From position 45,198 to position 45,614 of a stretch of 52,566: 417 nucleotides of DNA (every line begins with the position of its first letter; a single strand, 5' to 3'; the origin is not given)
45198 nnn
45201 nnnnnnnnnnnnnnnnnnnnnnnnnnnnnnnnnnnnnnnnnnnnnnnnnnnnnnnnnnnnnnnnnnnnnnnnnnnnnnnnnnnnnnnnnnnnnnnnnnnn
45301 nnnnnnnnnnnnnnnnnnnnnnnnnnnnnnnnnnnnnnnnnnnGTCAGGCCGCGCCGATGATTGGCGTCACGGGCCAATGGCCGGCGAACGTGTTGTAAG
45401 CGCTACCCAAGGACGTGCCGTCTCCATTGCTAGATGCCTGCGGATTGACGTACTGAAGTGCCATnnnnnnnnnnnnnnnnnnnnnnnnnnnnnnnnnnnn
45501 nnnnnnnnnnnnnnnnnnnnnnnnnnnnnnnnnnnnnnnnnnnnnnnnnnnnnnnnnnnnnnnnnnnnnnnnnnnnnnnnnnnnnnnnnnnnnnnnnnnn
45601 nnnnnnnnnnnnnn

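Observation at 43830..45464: GC-rich island 2: beta-helix enzyme gene wedged between TerS-like and TerL, with a 39-codon duplicate N-terminus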

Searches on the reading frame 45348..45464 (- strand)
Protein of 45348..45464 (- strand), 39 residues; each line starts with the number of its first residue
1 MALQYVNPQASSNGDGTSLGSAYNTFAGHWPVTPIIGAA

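Call 74: search_protein_representatives(protein=window:45348-45464:-)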
Query: 39 residues. Proteins with E-value up to 0.001 (for the whole library): 3; up to 1e-10: 0; up to 1e-30: 0. The best 3 are listed.
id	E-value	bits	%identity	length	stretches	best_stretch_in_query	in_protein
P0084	1.7e-07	46.0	59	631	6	5-28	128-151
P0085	4.3e-06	41.8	40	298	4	11-35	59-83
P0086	3.0e-05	39.2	37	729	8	16-35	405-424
